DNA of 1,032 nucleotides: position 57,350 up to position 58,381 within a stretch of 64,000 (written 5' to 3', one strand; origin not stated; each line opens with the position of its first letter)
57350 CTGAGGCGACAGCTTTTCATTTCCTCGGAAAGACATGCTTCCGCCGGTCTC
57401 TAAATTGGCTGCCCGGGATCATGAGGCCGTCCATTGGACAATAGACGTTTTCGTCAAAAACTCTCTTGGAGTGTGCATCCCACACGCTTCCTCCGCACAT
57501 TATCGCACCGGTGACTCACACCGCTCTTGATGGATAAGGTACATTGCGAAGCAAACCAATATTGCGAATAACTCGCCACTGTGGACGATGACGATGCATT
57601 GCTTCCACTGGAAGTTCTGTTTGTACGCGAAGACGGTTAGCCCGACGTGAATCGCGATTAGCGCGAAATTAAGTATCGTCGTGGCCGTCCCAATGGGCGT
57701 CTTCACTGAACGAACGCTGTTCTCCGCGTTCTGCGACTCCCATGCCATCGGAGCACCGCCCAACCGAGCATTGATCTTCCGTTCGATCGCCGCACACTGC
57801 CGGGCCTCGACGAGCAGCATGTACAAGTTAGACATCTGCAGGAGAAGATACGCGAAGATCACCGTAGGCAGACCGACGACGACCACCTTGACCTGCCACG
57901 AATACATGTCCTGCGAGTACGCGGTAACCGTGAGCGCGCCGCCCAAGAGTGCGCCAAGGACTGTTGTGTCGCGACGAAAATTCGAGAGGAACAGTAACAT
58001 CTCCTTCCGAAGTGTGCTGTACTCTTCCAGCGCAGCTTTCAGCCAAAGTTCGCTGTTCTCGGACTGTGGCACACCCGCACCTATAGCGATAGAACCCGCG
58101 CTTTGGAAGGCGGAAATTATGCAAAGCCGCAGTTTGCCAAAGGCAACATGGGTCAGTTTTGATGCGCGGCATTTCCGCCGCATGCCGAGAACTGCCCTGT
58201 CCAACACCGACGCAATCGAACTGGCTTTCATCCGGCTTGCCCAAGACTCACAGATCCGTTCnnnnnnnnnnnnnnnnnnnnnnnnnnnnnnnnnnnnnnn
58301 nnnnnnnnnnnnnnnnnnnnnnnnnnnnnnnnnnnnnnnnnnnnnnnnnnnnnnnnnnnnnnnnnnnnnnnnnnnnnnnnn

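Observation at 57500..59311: Co-directional HEPN-like (Rx4H) protein plus 4-TM membrane protein in an AT-shifted islet: candidate uncharacterised defence or abortive-infection pair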

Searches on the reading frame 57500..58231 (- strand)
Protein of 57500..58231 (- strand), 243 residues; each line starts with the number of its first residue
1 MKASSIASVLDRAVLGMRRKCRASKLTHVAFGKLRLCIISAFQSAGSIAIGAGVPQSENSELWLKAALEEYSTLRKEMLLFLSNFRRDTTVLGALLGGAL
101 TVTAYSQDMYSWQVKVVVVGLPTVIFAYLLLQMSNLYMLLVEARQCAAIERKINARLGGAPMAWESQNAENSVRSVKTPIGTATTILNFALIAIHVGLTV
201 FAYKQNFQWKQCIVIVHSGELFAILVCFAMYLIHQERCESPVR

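Call 3: search_protein_families(library=pfam, proteins=[window:57500-58231:-], max_evalue=1)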
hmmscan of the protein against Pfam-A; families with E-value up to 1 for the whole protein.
window:57500-58231:- (243 aa): 1 family
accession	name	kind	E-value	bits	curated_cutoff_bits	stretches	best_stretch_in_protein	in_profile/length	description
PF15574.11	Imm48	-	0.22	11.7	25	1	88-143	25-80/123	Immunity protein 48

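Call 4: search_protein_families(library=padloc, proteins=[window:57500-58231:-], max_evalue=1)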
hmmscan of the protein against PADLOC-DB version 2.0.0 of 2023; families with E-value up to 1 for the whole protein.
window:57500-58231:- (243 aa): 0 families
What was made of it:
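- Neither protein matches any PADLOC model (call 4).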

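Call 5: search_protein_families(library=ncbifam, proteins=[window:57500-58231:-], max_evalue=1)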
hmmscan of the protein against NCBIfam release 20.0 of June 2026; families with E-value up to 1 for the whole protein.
window:57500-58231:- (243 aa): 0 families

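Call 7: find_homologous_proteins(query=window:57500-58231:-)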
Query window:57500-58231:- (243 aa): 2 proteins with E <= 0.001 among 7151 candidates.
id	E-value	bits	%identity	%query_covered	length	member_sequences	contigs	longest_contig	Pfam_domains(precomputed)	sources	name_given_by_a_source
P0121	2.7e-153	526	100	100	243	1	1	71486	-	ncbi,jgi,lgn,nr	ncbi:MAG TPA: hypothetical protein VEX43_17365 [Chthoniobacterales bacterium]|nr:hypothetical protei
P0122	2.5e-71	258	64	76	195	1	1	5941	-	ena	-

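Call 9: find_encoding_contigs(protein=P0122, flank=6000)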
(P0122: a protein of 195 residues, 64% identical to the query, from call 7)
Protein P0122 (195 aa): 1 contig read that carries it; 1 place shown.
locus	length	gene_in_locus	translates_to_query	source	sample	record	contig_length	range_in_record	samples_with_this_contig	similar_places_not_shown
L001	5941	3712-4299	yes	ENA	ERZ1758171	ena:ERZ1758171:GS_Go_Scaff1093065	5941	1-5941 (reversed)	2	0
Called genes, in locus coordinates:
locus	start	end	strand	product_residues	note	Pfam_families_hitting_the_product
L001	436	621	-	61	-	-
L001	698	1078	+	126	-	PF00072:Response_reg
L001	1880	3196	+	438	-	-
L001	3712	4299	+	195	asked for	-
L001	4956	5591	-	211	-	PF00072:Response_reg, PF13518:HTH_28 (faint), PF00196:GerE, PF08281:Sigma70_r4_2, PF13384:HTH_23 (weak)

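Call 10: search_protein_families(library=pfam, proteins=[L001:1880-3196:+, L001:3712-4299:+], max_evalue=1)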
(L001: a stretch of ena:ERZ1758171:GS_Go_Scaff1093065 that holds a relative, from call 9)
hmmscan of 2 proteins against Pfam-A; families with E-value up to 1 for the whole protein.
L001:1880-3196:+ (438 aa): 1 family
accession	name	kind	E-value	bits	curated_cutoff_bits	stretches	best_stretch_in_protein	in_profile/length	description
PF14357.11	DUF4404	-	0.018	16.1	27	1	356-435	1-79/83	Domain of unknown function (DUF4404)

L001:3712-4299:+ (195 aa): 2 families
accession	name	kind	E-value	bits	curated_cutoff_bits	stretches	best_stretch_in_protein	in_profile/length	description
PF23778.1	Phage_holin_2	-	0.076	13.7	32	1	125-189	26-91/92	Putative phage holin family 2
PF23417.1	STING_TM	-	0.49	11.2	28.1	0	69-99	72-102/109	STING transmembrane domain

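Call 57: search_protein_families(library=pfam, proteins=[L001:1880-3196:+], max_evalue=0.1)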
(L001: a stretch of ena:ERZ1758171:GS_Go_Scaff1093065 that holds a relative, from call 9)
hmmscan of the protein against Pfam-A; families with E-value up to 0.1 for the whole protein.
L001:1880-3196:+ (438 aa): 1 family
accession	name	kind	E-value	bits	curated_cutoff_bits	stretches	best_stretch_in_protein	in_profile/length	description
PF14357.11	DUF4404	-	0.018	16.1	27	1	356-435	1-79/83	Domain of unknown function (DUF4404)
